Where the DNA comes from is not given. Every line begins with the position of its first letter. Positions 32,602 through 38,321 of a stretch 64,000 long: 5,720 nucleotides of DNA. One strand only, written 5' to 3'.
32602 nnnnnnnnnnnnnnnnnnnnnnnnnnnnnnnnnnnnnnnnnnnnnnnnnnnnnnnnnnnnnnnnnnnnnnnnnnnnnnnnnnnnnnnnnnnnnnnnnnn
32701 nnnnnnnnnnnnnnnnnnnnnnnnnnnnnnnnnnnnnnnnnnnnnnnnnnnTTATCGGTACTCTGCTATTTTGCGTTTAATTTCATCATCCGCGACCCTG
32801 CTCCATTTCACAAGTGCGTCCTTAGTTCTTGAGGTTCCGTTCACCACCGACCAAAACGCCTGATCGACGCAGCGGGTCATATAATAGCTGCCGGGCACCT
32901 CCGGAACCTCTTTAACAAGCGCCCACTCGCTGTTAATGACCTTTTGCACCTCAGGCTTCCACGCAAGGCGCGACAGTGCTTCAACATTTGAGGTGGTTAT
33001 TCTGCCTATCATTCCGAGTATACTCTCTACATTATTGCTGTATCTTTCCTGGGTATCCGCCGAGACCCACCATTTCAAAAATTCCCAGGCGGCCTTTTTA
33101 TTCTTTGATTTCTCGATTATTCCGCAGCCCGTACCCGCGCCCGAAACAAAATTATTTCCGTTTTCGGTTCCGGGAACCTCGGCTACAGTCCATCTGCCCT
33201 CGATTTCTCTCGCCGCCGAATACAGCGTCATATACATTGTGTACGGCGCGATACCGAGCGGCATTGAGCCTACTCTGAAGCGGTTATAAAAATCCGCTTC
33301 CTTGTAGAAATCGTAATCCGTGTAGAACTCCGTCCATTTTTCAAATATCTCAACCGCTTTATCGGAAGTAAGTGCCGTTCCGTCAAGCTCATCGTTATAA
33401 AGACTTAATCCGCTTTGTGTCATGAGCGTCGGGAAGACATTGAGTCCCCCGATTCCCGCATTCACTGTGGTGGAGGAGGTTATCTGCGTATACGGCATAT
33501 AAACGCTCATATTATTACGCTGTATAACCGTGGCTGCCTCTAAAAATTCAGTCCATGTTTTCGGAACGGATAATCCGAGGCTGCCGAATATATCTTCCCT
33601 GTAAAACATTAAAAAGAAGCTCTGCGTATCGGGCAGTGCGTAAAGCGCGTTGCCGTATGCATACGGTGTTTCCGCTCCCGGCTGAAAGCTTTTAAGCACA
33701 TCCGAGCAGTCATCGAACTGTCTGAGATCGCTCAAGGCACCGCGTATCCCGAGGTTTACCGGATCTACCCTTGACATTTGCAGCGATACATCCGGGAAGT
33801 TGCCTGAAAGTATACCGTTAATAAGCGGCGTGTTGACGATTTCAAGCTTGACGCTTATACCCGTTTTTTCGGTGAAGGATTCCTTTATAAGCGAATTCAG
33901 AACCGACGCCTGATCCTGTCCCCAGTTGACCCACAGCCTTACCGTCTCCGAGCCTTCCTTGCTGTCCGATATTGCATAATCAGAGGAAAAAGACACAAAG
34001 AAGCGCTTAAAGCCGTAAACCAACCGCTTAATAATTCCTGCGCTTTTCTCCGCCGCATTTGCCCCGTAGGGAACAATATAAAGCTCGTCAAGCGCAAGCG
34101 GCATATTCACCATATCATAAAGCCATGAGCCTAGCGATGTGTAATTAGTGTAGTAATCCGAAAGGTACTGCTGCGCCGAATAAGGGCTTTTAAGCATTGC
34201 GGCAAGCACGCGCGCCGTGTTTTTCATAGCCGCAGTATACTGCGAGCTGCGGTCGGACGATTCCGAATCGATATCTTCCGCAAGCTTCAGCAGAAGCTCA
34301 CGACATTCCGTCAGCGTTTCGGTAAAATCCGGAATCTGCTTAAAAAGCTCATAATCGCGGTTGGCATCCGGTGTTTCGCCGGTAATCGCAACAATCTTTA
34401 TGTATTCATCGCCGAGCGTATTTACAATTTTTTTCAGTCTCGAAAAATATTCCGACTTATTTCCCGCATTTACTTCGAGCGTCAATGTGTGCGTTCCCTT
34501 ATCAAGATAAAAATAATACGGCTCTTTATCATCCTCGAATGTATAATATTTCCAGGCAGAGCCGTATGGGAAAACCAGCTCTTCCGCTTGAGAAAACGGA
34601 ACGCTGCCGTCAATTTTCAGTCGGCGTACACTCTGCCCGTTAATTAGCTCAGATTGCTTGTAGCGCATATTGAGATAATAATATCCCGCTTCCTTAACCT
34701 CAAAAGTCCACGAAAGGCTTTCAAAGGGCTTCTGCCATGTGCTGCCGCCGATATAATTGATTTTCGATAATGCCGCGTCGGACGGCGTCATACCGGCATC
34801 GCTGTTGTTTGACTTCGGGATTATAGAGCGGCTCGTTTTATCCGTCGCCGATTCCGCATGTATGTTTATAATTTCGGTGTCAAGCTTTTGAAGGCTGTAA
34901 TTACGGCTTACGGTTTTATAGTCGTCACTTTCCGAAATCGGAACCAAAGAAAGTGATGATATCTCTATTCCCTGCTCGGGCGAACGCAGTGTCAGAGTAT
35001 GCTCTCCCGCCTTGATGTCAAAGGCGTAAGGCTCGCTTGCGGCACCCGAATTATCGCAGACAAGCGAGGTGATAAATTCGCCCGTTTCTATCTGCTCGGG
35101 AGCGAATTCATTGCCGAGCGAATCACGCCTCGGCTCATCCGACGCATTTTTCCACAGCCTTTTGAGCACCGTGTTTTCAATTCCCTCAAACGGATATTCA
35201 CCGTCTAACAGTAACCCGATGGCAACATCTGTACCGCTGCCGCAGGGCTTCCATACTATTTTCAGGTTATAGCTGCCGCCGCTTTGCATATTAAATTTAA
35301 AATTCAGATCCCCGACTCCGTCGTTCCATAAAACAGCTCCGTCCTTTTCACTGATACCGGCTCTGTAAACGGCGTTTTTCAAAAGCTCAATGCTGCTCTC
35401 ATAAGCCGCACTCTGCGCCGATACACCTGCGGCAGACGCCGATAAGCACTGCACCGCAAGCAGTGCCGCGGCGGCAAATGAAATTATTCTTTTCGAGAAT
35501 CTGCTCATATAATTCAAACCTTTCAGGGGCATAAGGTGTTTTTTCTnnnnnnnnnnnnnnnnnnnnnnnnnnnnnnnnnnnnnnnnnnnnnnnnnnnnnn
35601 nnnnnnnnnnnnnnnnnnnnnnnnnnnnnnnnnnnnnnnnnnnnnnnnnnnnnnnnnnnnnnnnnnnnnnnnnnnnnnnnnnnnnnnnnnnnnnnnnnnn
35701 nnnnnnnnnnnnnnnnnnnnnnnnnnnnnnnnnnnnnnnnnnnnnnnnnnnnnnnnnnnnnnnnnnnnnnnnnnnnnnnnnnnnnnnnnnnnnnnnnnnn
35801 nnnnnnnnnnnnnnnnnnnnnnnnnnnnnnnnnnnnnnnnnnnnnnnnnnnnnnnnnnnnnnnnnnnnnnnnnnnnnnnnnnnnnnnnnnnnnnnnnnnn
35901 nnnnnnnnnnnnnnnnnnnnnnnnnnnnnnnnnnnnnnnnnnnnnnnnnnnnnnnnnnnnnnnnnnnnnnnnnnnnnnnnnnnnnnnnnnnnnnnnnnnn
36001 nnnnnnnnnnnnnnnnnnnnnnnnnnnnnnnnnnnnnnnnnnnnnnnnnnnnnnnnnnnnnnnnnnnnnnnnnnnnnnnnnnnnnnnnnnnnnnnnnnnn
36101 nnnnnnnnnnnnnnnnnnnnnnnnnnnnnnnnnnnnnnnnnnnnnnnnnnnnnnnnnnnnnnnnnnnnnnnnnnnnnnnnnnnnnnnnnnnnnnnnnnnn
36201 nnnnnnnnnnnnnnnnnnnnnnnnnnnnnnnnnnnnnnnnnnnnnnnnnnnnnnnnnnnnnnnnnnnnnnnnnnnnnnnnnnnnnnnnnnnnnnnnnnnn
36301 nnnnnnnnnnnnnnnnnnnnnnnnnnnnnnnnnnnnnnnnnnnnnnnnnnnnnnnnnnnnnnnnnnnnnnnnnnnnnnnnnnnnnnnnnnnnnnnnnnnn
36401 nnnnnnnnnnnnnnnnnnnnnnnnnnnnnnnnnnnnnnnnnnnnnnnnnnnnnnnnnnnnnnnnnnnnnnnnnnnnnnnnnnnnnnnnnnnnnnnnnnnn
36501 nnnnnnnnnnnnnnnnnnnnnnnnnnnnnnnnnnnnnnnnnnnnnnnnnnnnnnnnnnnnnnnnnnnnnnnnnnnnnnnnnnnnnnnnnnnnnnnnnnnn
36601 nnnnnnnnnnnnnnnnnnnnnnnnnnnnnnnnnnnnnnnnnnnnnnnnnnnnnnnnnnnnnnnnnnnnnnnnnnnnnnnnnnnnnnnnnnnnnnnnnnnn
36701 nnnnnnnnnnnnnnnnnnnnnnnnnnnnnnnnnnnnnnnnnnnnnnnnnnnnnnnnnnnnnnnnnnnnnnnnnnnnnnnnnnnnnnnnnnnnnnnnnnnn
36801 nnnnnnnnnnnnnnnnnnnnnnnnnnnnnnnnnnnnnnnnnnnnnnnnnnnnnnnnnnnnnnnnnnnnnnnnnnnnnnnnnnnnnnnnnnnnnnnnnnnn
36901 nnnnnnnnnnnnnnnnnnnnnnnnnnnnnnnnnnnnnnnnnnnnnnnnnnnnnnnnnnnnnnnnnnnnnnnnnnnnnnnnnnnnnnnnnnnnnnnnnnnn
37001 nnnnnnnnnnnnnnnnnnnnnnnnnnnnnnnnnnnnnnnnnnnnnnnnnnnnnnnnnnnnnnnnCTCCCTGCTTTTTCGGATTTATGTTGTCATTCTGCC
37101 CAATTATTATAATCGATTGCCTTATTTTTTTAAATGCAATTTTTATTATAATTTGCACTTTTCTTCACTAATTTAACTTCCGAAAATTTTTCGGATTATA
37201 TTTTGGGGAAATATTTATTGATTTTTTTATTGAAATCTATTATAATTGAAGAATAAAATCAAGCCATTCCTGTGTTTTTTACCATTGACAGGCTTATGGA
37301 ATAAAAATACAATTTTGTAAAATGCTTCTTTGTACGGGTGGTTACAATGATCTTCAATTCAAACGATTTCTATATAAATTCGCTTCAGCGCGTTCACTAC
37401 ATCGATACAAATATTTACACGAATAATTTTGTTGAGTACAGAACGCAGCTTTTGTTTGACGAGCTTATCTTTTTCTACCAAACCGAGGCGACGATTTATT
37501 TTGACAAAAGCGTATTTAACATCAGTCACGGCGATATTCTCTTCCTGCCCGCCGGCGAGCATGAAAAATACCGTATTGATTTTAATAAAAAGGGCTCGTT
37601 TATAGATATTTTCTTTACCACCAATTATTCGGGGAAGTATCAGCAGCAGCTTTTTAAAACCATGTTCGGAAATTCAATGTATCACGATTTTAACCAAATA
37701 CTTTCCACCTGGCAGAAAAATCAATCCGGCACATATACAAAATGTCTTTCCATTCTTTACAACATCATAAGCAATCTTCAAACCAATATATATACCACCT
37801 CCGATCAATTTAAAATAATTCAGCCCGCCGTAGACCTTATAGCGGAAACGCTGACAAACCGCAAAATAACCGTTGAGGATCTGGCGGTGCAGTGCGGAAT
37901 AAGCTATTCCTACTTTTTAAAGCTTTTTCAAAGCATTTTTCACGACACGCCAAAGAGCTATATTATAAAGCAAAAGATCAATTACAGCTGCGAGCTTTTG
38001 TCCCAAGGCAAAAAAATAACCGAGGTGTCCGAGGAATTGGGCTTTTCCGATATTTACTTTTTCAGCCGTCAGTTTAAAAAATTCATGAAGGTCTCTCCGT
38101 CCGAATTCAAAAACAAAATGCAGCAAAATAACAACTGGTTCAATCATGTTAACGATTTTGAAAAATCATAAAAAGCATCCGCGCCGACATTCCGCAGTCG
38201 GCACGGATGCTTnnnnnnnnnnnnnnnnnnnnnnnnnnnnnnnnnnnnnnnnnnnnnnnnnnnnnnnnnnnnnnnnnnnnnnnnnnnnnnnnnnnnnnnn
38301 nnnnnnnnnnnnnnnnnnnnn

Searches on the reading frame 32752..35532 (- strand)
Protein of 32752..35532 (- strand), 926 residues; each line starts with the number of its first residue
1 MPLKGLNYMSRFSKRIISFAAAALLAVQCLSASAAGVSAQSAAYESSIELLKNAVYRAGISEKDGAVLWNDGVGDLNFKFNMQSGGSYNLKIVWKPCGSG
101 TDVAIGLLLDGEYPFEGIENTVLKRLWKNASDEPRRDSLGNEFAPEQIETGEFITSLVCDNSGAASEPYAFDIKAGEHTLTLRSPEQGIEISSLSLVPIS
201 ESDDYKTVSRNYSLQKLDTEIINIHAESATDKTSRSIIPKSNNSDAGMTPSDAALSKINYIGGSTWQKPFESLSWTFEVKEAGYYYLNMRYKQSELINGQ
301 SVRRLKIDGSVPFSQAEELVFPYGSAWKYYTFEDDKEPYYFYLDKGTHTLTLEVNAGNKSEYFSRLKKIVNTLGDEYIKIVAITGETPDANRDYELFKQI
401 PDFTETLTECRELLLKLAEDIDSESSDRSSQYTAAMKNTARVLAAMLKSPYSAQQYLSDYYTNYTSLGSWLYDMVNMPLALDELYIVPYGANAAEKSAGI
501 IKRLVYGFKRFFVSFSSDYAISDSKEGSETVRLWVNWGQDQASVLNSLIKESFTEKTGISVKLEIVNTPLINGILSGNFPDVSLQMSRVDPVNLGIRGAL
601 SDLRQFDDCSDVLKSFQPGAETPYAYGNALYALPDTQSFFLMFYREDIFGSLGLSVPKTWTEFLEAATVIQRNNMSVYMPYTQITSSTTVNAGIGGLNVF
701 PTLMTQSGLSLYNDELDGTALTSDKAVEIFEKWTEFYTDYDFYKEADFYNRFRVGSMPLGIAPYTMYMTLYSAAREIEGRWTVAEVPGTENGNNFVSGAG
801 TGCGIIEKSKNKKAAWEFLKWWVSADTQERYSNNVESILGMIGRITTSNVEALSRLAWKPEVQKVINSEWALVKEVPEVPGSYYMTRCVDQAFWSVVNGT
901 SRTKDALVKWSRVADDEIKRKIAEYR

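Call 6: search_protein_families(library=pfam, proteins=[window:32752-35532:-], max_evalue=0.001)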
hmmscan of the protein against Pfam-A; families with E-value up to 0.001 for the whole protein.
window:32752-35532:- (926 aa): 2 families
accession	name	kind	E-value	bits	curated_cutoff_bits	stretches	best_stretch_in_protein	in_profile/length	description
PF13416.11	SBP_bac_8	-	3.7e-21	76.6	27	1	551-833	4-254/279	Bacterial extracellular solute-binding protein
PF01547.30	SBP_bac_1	-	3e-16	60.7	26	1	543-829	8-307/307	Bacterial extracellular solute-binding protein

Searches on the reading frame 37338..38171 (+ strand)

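Call 6: search_protein_families(library=pfam, proteins=[window:37338-38171:+], max_evalue=0.001)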
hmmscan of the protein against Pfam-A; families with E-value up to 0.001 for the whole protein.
window:37338-38171:+ (277 aa): 2 families
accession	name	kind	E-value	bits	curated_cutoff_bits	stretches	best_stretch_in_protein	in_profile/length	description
PF00165.29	HTH_AraC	-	3.4e-16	59.4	26.6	2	221-257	5-40/42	Bacterial regulatory helix-turn-helix proteins, AraC family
PF12833.13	HTH_18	-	1.4e-15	57.7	33.6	1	182-259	1-79/80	Helix-turn-helix domain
